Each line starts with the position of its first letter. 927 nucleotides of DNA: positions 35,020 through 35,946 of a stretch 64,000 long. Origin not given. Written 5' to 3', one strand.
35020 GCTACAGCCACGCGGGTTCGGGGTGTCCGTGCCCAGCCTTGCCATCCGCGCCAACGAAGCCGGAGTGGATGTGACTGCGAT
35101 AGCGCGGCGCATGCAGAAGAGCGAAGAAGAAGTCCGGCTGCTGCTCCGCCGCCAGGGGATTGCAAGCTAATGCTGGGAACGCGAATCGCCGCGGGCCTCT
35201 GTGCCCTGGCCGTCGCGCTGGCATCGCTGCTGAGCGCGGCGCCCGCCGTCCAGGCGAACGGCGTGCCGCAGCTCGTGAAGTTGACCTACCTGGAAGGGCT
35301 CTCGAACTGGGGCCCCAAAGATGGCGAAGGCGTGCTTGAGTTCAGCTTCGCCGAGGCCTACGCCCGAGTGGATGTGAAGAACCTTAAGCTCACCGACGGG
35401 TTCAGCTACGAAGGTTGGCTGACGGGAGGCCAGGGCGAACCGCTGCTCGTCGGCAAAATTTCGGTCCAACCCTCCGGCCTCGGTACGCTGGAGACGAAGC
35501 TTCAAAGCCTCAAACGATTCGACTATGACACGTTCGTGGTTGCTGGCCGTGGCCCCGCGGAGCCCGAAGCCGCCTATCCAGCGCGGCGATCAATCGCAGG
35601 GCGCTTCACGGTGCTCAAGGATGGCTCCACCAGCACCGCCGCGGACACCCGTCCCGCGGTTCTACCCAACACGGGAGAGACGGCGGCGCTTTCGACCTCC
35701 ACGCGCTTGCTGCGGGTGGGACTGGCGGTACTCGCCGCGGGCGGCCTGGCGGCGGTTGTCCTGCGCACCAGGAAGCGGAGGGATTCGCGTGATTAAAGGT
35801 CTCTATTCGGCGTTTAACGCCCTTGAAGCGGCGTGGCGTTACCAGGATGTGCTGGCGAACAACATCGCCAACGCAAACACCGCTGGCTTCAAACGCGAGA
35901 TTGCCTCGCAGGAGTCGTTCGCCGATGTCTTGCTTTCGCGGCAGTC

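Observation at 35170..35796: Sortase-type LPXTG cell-wall-anchored protein embedded in, and translationally coupled within, the flagellar operon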

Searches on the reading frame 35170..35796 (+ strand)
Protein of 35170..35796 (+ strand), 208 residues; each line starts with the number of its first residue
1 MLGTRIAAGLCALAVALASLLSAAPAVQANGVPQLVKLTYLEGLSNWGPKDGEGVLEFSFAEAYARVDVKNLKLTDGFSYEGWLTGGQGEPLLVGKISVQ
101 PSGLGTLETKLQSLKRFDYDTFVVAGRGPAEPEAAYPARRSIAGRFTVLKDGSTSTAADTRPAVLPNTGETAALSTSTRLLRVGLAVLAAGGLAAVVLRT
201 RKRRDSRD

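Call 3: search_protein_families(library=pfam, proteins=[window:35170-35796:+], max_evalue=0.1)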
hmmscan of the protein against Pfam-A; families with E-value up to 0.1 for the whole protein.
window:35170-35796:+ (208 aa): 1 family
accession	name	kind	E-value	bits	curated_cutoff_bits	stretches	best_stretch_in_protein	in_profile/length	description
PF10099.14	RskA_C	-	0.0026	18.5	29.4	1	9-111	3-106/135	Anti-sigma-K factor rskA, C-terminal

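Call 4: search_protein_families(library=ncbifam, proteins=[window:35170-35796:+], max_evalue=1)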
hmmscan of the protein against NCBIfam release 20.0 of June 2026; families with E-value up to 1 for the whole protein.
window:35170-35796:+ (208 aa): 0 families

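Call 7: find_homologous_proteins(query=window:35170-35793:+, max_evalue=0.001)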
Query window:35170-35793:+ (208 aa): 266 proteins with E <= 0.001 among 8000 candidates; the best 120 are listed.
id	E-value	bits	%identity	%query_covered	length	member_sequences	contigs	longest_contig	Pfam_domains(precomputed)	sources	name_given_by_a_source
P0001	6.2e-127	439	100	100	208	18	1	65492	-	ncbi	ncbi:MAG: hypothetical protein ABIQ47_10410 [Tepidiformaceae bacterium]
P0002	1.8e-101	356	83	94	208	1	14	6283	-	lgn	-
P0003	1.1e-100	353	80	100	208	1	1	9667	-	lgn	-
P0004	1.6e-100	353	81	100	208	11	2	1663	-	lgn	-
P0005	6.2e-97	341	77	100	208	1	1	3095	-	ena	-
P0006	2.7e-96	339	76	100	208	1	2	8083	-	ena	-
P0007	9.4e-73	262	70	86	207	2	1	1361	-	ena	-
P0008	1.1e-70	255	68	86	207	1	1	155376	-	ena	-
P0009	2.2e-70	254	66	89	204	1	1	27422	-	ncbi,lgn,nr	ncbi:MAG: hypothetical protein C0506_10475 [Anaerolinea sp.]|nr:hypothetical protein [Anaerolinea sp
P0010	2.9e-69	251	60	99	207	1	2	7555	-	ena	-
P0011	5.8e-69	250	62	87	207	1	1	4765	PF10099.15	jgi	jgi:hypothetical protein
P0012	1.1e-68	249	66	86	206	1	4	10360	-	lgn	-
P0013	1.4e-68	249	59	98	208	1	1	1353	PF10099.15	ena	-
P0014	2.6e-68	248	59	97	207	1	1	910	-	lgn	-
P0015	3.3e-68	247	62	85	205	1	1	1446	-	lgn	-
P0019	8.6e-68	246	61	87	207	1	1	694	PF10099.15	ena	-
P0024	2.7e-65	238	56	98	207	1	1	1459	PF10099.15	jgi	jgi:hypothetical protein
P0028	1.9e-64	235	66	75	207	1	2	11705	PF10099.15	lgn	-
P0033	1.7e-63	232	59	88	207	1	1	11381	PF10099.15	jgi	jgi:hypothetical protein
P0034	2.0e-63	232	58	94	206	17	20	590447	PF10099.15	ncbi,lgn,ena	-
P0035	2.7e-63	231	58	89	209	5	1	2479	PF10099.15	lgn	-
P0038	4.8e-63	230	59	89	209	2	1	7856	PF10099.15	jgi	-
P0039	1.0e-62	229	59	89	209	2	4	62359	PF10099.15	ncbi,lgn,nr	ncbi:MAG: hypothetical protein LC118_21015 [Dehalococcoidia bacterium]|nr:hypothetical protein [Deha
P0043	1.6e-62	229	56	95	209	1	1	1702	PF10099.15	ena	-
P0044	2.1e-62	228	60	87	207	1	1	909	PF10099.15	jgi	jgi:hypothetical protein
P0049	6.8e-62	227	56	97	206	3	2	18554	PF10099.15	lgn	-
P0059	2.3e-60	222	56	96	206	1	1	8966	PF10099.15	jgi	jgi:hypothetical protein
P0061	2.9e-60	221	66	71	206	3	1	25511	PF10099.15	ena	-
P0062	3.0e-60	221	55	88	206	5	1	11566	PF10099.15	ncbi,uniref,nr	ncbi:hypothetical protein [Tepidiforma sp.]|uniref:hypothetical protein n=1 Tax=Tepidiforma sp. TaxI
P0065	4.1e-60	221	56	88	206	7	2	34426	PF10099.15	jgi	jgi:hypothetical protein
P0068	6.4e-60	220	55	92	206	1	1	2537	PF10099.15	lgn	-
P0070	1.9e-59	219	60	81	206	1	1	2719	PF10099.15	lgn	-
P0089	1.0e-57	213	60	77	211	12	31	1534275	-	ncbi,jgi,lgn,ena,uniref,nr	ncbi:MAG: hypothetical protein IPF51_13995 [Dehalococcoidia bacterium]|jgi:hypothetical protein|unir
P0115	2.3e-55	205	56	85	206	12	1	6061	PF10099.15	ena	-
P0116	2.5e-55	205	58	77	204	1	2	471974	PF10099.15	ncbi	-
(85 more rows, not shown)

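Call 10: find_encoding_contigs(protein=P0089, flank=6000, max_places=2)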
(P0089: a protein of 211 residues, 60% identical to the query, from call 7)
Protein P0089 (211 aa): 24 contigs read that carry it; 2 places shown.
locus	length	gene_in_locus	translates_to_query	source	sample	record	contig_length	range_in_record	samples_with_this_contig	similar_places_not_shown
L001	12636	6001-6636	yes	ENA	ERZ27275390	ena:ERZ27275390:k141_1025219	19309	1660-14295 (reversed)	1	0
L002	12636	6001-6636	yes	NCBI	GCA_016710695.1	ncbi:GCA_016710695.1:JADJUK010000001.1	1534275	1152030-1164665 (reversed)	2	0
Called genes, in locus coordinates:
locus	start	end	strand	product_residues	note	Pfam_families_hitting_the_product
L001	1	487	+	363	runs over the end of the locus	PF01312:Bac_export_2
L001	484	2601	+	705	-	PF00771:FHIPEP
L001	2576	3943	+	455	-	PF25199:nSTAND_NTPase5 (weak), PF00448:SRP54 (weak)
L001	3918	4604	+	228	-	PF12945:PilZNR, PF07238:PilZ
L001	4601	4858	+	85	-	-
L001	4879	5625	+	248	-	PF04542:Sigma70_r2, PF04539:Sigma70_r3 (faint), PF08281:Sigma70_r4_2, PF04545:Sigma70_r4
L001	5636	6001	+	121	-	-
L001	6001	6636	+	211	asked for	-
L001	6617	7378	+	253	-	PF00460:Flg_bb_rod, PF22692:LlgE_F_G_D1, PF06429:Flg_bbr_C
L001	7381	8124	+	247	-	PF00460:Flg_bb_rod (weak), PF22692:LlgE_F_G_D1, PF06429:Flg_bbr_C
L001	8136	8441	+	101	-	PF04316:FlgM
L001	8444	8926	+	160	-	PF05130:FlgN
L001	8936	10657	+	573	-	PF00460:Flg_bb_rod (weak), PF22638:FlgK_D1, PF06429:Flg_bbr_C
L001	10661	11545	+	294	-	PF00669:Flagellin_N, PF00700:Flagellin_C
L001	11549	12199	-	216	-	-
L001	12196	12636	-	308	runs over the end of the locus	PF00561:Abhydrolase_1, PF12146:Hydrolase_4, PF12697:Abhydrolase_6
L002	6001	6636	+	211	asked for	-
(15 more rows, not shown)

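Call 11: find_encoding_contigs(protein=P0116, flank=6000, max_places=2)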
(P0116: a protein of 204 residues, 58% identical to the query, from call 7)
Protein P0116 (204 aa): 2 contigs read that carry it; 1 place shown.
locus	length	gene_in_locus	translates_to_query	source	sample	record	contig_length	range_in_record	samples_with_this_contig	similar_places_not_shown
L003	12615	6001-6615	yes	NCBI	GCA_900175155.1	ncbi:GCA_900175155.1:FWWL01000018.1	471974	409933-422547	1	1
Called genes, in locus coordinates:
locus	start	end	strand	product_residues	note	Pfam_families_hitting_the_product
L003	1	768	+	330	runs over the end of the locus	PF01312:Bac_export_2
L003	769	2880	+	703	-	PF00771:FHIPEP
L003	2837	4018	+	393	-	PF00448:SRP54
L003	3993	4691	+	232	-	PF12945:PilZNR (weak), PF07238:PilZ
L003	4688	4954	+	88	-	-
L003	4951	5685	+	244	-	PF04542:Sigma70_r2, PF04539:Sigma70_r3, PF08281:Sigma70_r4_2, PF04545:Sigma70_r4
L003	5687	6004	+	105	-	-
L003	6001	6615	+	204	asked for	PF10099:RskA_C (weak)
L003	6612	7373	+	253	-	PF00460:Flg_bb_rod (weak), PF22692:LlgE_F_G_D1, PF06429:Flg_bbr_C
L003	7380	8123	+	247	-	PF00460:Flg_bb_rod, PF22692:LlgE_F_G_D1, PF06429:Flg_bbr_C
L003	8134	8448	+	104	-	PF04316:FlgM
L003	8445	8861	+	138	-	PF05130:FlgN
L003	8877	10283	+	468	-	PF00460:Flg_bb_rod (weak), PF22638:FlgK_D1, PF06429:Flg_bbr_C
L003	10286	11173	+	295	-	PF00669:Flagellin_N, PF00700:Flagellin_C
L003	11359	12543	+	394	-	PF00669:Flagellin_N, PF00700:Flagellin_C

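Call 20: predict_structure(alignment_id=A1)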
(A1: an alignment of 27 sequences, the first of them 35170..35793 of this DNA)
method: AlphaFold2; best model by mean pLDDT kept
length: 208 residues; sequences in the alignment: 27
mean_pLDDT: 84.1   pTM: 0.65
mean pLDDT of the five models: 84.1, 82.8, 81.9, 79.6, 79.2
residues with pLDDT >= 90: 96; 70-90: 71; 50-70: 38; < 50: 3
segments of 3 or more residues with pLDDT < 50: none
pLDDT, mean of each block of 10 residues (from residue 1): 75 79 59 89 95 94 94 95 93 97 97 88 97 94 86 53 58 73 83 88 75
secondary structure, 60 per line:
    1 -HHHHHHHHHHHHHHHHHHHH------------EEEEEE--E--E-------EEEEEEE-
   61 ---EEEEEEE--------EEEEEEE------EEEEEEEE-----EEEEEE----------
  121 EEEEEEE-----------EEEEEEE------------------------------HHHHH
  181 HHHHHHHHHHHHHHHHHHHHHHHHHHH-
elements in order: H2-21 E34-39 E53-59 E64-70 E79-85 E92-99 E105-110 E121-127 E139-145 H176-207

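Call 22: search_protein_representatives(alignment_id=A1)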
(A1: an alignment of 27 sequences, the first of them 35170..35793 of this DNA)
Query: 27 sequences, 207 profile positions. Proteins with E-value up to 0.001 (for the whole library): 201; up to 1e-10: 100; up to 1e-30: 17. The best 150 are listed.
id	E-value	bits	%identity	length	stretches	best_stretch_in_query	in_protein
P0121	1.0e-75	270.1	-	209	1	4-205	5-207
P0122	8.8e-71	254.0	-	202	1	4-154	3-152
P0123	1.2e-66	240.5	-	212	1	1-206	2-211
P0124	2.6e-64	232.8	-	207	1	8-206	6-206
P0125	4.7e-61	222.2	-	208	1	7-191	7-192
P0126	1.6e-58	214.0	-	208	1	8-204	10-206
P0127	2.9e-58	213.1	-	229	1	8-204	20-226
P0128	2.0e-47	177.7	-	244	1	48-205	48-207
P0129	6.6e-45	169.4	-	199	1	11-193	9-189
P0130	4.9e-39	150.3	-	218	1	9-192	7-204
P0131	6.4e-38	146.6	-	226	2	11-163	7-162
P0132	3.2e-36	141.1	-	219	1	3-204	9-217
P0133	8.4e-36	139.7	-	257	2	13-169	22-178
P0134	7.6e-35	136.6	-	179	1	64-162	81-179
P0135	1.4e-32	129.2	-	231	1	9-196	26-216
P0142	1.8e-24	102.7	-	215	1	12-170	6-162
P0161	7.9e-18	81.0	-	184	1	12-198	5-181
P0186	2.1e-14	69.8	-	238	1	10-171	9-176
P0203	2.0e-12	63.4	-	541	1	5-163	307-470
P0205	2.7e-12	62.9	-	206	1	1-197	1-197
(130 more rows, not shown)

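Call 25: fold_search(model_id=the predicted structure, library=pdb)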
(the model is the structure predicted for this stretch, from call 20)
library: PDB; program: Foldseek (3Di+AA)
matches with E <= 10: 1534; with E <= 0.001: 0
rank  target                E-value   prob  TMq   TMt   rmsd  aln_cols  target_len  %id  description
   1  6flh                  1.9e-03  1.00  0.41  0.67   3.5       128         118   14  Monomeric Human Cu,Zn Superoxide dismutase, SOD1 7+7, apo form (released 2018-11-07)
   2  5yto_B                8.9e-03  1.00  0.35  0.45   6.5       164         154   16  Crystal Structure of human Superoxide Dismutase I (hSOD1) in complex with a napthalene-catechol linked compound. (released 2018-11-21)
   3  1hl4_C                1.4e-02  1.00  0.33  0.51   4.9       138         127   17  The Structure of Apo Type Human Cu, Zn Superoxide Dismutase (released 2003-05-08)
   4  8iq0_D                1.5e-02  1.00  0.33  0.47   6.1       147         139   16  Crystal structure of hydrogen sulfide-bound superoxide dismutase in oxidized state (released 2023-09-06)
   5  5yul_J                1.6e-02  1.00  0.33  0.50   4.9       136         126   16  Native Structure of hSOD1 in P6322 space group (released 2018-11-21)
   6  4ff9_B                1.6e-02  1.00  0.34  0.44   6.4       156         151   15  Crystal Structure of cysteinylated WT SOD1. (released 2013-09-04)
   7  6foi_W                1.7e-02  0.99  0.32  0.41   6.7       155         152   17  Human Cys57/156Ala superoxide dismutase-1 (SOD1), as isolated. (released 2019-01-30)
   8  7fb6_A                2.0e-02  0.99  0.34  0.43   6.5       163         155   15  C57D/C146D mutant of Human Cu, Zn Superoxide Dismutase (SOD1) (released 2022-10-12)
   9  2gbu_D                2.1e-02  0.99  0.33  0.51   5.1       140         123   17  C6A/C111A/C57A/C146A apo CuZn Superoxide dismutase (released 2007-01-02)
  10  9iyk_B                2.2e-02  0.99  0.35  0.44   6.4       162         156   15  Crystal structure of hSOD1 in C121 space group (released 2024-08-14)
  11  2gbu_A                2.2e-02  0.99  0.34  0.43   6.1       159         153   16  C6A/C111A/C57A/C146A apo CuZn Superoxide dismutase (released 2007-01-02)
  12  8gsq_E                2.4e-02  0.99  0.34  0.44   6.5       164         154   15  Structure based studies reveal an atypical antipsychotic drug candidate - Paliperidone as a potent hSOD1 modulator wit (released 2023-06-14)
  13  8iq0_K                2.8e-02  0.99  0.32  0.43   6.6       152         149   15  Crystal structure of hydrogen sulfide-bound superoxide dismutase in oxidized state (released 2023-09-06)
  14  4mcm_A                3.0e-02  0.99  0.34  0.43   6.5       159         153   16  Human SOD1 C57S Mutant, As-isolated (released 2014-08-27)
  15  5yto_A                3.2e-02  0.99  0.33  0.42   6.6       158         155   14  Crystal Structure of human Superoxide Dismutase I (hSOD1) in complex with a napthalene-catechol linked compound. (released 2018-11-21)
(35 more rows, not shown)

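Call 28: find_related_loci(query=A1, collection=genome_contigs, flank=9000)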
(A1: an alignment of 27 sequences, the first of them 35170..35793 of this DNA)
Query A1 (208 aa) in genome_contigs; peptide patterns used: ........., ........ (x = any residue, [..] = any of these).
94 stretches matched a pattern; 63 encode a relative of the query (tblastn E <= 1e-3); 63 distinct loci.
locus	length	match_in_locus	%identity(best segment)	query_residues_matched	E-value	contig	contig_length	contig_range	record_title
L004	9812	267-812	61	30-208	1e-68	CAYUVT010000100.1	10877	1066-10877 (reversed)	MAG TPA_asm: uncultured Anaerolineaceae bacterium isolate SRP329715_co1_414 genome assembly, contig: NODE_9297_length_10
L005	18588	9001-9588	58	19-208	4e-68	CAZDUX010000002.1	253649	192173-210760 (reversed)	MAG TPA_asm: uncultured Anaerolineaceae bacterium isolate SRP263991_co5_292 genome assembly, contig: NODE_52_length_2536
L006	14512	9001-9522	67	22-196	2e-66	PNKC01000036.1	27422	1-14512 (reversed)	MAG: Anaerolinea sp. isolate PR.017 PR_1000568_27422, whole genome shotgun sequence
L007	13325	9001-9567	59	6-194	4e-66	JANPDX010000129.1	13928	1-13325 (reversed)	MAG: Dehalococcoidia bacterium isolate VAR_78_metabat_322 VAR_78_k141_3008474, whole genome shotgun sequence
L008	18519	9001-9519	62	9-183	9e-66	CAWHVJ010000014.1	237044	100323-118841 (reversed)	MAG: uncultured bacterium isolate MFD02416.bin.1.164 genome assembly, contig: contig_98693, whole genome shotgun sequenc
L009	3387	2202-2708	63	28-196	8e-66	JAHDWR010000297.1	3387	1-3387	MAG: Dehalococcoidia bacterium isolate CHL9 NODE_23275_length_3387_cov_7.739796, whole genome shotgun sequence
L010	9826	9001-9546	58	27-208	3e-65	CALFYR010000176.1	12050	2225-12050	MAG TPA_asm: uncultured Dehalococcoidia bacterium isolate SRR6227243_bin.86_CONCOCT_v1.1_MAG genome assembly, contig: ER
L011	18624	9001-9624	54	1-206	9e-65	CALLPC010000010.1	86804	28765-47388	MAG: uncultured Dehalococcoidia bacterium isolate N1_Bin_METABAT__75_1 genome assembly, contig: c_000000246259, whole ge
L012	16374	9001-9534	58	28-203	8e-64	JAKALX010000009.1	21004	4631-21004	MAG: Chloroflexi bacterium isolate WY5.bin143 NODE_3946_length_21004_cov_1.536476, whole genome shotgun sequence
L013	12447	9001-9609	57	1-204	1e-62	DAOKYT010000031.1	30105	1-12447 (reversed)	MAG TPA_asm: Tepidiformaceae bacterium isolate AMR_MDS_0031 NODE_803_length_30105_cov_7.363328, whole genome shotgun seq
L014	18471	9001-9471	62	27-183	2e-62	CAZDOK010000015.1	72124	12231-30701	MAG TPA_asm: uncultured Anaerolineaceae bacterium isolate SRP193661_co1_145 genome assembly, contig: NODE_423_length_721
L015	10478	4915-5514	56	6-208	1e-61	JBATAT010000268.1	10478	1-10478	MAG: Tepidiformaceae bacterium isolate MFD10514_ilm_asm_bin29 k127_186354, whole genome shotgun sequence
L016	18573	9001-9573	55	6-196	2e-61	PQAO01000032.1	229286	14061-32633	MAG: Dehalococcoidia bacterium isolate FeB_14 contig_3791, whole genome shotgun sequence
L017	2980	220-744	57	24-198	1e-61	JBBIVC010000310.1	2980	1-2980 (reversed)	MAG: Thermoflexus sp. isolate PBS170224_bin_68 NODE_13419_length_2980_cov_4.509402, whole genome shotgun sequence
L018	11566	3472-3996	55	25-199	1e-61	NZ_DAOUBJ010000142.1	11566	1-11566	MAG: Tepidiforma sp. isolate H69_721 k75_176016, whole genome shotgun sequence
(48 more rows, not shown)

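Call 30: find_encoding_contigs(protein=P0142, flank=8000, max_places=2)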
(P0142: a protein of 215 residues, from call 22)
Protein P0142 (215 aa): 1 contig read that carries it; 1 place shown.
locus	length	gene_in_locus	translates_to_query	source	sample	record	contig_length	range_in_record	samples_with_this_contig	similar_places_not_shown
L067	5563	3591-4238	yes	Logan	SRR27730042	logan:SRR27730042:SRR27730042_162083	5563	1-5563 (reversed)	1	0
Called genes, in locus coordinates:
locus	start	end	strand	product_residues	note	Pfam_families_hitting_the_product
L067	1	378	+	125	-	?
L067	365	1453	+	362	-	PF03308:MeaB (weak), PF25199:nSTAND_NTPase5 (weak), PF13604:AAA_30 (weak), PF00448:SRP54, PF01656:CbiA (weak), PF13401:AAA_22 (faint), PF13671:AAA_33 (weak), PF03029:ATP_bind_1 (faint)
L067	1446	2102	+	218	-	PF12945:PilZNR, PF07238:PilZ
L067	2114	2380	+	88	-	-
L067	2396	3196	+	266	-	PF04542:Sigma70_r2, PF04539:Sigma70_r3, PF04545:Sigma70_r4, PF08281:Sigma70_r4_2, PF13384:HTH_23 (weak)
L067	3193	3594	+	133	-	-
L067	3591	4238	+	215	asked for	-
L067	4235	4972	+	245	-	PF00460:Flg_bb_rod, PF22692:LlgE_F_G_D1, PF06429:Flg_bbr_C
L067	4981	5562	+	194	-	?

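Call 31: find_encoding_contigs(protein=P0186, flank=8000, max_places=2)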
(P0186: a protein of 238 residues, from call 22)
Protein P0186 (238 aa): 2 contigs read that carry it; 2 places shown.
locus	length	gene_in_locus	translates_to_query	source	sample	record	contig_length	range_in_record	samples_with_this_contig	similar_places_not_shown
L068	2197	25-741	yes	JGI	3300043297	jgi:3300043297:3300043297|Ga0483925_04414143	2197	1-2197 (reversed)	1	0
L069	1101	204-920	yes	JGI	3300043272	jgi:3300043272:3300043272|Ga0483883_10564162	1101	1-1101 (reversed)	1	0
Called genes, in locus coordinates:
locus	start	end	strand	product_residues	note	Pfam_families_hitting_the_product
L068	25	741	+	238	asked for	-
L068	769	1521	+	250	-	PF22692:LlgE_F_G_D1, PF06429:Flg_bbr_C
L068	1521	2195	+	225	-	?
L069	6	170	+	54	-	-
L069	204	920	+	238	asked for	-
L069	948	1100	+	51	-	?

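Call 40: search_protein_families(library=pfam, alignment_id=A2, max_evalue=0.01)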
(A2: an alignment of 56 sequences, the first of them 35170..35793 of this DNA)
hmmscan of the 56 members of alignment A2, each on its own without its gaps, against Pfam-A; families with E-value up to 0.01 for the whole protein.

A. member 1, window:35170-35793:+ (208 aa): 1 family
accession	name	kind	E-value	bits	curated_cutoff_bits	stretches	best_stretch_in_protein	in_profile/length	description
PF10099.14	RskA_C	-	0.0026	18.5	29.4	1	9-111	3-106/135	Anti-sigma-K factor rskA, C-terminal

B. families by the number of members that match (of 56 scanned): 3 families
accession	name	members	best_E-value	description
PF10099.14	RskA_C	24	7.4e-12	Anti-sigma-K factor rskA, C-terminal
PF00746.26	Gram_pos_anchor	1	4.8e-05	LPXTG cell wall anchor motif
PF18998.6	Flg_new_2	1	0.0044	Divergent InlB B-repeat domain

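Call 41: search_solved_structures(query=A2, max_evalue=10)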
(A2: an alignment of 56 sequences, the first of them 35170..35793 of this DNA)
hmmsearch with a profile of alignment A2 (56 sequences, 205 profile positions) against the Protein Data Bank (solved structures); distinct sequences matched with E-value up to 10: 0.

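Call 46: find_encoding_contigs(protein=P0131, flank=10000, max_places=2)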
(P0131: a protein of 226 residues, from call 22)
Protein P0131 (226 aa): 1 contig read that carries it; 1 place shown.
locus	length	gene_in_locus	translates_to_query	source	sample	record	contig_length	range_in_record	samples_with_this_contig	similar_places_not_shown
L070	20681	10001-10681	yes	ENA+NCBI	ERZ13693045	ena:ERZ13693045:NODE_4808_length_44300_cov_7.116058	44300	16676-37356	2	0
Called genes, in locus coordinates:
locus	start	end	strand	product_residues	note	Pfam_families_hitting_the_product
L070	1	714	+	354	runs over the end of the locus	PF01052:FliMN_C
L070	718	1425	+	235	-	PF04347:FliO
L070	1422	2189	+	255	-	PF00813:FliP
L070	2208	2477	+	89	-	PF01313:Bac_export_3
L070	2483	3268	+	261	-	PF01311:Bac_export_1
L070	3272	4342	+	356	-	PF01312:Bac_export_2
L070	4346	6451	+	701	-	PF00771:FHIPEP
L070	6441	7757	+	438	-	PF00448:SRP54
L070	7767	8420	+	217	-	PF12945:PilZNR, PF07238:PilZ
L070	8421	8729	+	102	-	-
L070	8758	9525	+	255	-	PF04542:Sigma70_r2, PF04539:Sigma70_r3 (weak), PF08281:Sigma70_r4_2, PF04545:Sigma70_r4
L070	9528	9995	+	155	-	-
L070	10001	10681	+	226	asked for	PF10099:RskA_C (weak)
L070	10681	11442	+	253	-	PF22692:LlgE_F_G_D1, PF06429:Flg_bbr_C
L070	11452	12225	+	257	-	PF00460:Flg_bb_rod, PF22692:LlgE_F_G_D1, PF06429:Flg_bbr_C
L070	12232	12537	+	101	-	PF04316:FlgM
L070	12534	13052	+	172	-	PF05130:FlgN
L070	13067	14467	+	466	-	PF00460:Flg_bb_rod, PF22638:FlgK_D1, PF06429:Flg_bbr_C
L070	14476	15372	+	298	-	PF00669:Flagellin_N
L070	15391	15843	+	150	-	PF02623:FliW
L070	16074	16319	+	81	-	PF02599:CsrA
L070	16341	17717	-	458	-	-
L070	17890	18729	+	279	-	PF02735:Ku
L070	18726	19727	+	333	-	PF01068:DNA_ligase_A_M, PF04679:DNA_ligase_A_C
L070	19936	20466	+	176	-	PF15919:HicB_lk_antitox, PF15970:HicB-like_2, PF05534:HicB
